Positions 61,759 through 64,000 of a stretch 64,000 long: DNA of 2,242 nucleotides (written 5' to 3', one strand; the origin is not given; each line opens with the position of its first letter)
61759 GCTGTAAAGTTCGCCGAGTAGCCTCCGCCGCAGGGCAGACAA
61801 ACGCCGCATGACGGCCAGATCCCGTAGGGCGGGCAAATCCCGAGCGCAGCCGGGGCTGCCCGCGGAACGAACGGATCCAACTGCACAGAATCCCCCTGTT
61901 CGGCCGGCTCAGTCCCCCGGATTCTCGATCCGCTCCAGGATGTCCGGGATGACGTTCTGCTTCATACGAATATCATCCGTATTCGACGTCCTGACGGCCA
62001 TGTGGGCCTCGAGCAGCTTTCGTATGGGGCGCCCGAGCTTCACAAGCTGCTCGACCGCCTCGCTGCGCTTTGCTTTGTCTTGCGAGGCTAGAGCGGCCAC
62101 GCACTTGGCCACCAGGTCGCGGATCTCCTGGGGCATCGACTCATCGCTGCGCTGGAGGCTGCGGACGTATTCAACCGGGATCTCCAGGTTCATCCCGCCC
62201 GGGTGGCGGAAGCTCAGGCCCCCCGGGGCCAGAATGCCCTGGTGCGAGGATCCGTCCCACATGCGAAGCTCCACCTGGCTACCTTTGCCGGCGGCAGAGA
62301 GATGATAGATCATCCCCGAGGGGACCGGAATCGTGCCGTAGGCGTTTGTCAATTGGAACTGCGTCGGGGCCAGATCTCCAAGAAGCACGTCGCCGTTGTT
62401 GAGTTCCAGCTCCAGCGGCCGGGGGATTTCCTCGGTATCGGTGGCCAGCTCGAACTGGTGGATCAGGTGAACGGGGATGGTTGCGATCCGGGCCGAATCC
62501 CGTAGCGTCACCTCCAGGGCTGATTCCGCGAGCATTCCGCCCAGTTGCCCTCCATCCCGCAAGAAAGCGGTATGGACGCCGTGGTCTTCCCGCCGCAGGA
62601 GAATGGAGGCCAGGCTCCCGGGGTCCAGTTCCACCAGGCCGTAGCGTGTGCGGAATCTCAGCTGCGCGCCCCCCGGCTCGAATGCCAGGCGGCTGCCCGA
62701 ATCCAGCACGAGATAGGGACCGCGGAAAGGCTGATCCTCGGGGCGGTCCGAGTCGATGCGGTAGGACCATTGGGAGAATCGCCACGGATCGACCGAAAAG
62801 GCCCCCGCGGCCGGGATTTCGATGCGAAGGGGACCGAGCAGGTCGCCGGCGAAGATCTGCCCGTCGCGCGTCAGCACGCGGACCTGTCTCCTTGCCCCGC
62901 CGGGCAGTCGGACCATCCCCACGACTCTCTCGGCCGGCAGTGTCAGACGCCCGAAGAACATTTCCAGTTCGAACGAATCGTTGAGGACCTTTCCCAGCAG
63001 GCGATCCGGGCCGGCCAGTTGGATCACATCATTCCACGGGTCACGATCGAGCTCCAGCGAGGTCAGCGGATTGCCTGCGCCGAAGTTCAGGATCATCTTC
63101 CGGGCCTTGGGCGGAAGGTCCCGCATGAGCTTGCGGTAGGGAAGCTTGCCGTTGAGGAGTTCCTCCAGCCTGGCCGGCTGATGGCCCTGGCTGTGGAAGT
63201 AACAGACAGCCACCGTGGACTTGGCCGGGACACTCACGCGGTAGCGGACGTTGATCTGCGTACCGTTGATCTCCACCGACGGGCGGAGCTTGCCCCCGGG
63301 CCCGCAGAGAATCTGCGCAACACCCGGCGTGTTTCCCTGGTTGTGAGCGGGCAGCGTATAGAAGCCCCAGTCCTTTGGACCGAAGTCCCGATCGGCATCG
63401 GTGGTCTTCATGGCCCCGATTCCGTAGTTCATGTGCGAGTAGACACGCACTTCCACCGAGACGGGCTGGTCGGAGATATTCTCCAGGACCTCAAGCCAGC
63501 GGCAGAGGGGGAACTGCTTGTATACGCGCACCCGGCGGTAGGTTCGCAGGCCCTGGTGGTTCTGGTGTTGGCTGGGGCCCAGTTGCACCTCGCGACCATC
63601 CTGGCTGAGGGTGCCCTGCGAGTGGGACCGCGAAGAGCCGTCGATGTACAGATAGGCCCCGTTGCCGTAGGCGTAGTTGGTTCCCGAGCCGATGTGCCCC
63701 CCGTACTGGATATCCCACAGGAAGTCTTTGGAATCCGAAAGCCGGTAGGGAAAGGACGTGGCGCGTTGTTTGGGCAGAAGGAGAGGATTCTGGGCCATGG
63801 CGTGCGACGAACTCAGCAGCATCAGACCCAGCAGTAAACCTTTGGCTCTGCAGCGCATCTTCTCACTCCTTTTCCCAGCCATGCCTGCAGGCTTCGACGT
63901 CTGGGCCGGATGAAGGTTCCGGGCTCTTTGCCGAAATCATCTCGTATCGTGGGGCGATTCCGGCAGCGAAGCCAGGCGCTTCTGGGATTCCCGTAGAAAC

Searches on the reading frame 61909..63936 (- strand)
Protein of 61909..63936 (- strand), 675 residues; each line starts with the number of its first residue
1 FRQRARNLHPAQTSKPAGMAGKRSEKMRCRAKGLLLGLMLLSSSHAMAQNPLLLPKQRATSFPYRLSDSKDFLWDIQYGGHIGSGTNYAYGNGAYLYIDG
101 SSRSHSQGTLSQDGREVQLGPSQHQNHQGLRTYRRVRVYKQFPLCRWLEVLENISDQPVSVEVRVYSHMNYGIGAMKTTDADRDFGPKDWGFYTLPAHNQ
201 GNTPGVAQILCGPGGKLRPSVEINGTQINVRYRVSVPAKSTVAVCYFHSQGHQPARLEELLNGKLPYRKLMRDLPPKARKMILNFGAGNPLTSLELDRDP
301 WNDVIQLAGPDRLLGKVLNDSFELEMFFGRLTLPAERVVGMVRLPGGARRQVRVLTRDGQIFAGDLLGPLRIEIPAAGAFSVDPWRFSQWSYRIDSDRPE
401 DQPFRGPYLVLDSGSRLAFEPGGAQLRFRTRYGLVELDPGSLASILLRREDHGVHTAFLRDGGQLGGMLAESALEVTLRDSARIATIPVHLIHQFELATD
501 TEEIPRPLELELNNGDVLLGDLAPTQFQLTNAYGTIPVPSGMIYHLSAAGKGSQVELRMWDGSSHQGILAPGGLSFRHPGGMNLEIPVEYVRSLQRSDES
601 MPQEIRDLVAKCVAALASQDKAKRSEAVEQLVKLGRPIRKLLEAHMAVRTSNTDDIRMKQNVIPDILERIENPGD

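Call 9: search_protein_families(library=pfam, max_evalue=0.001, proteins=[window:61909-63936:-])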
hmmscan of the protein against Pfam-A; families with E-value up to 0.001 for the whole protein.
window:61909-63936:- (675 aa): 0 families

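Call 16: search_protein_families(library=ncbifam, max_evalue=0.01, proteins=[window:61909-63936:-])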
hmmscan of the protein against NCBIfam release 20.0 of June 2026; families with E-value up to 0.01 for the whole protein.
window:61909-63936:- (675 aa): 0 families

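Call 86: find_encoding_contigs(protein=window:61909-63882:-, flank=10000, max_places=3)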
Protein window:61909-63882:- (657 aa): no gene with exactly this product is on record in the collection.
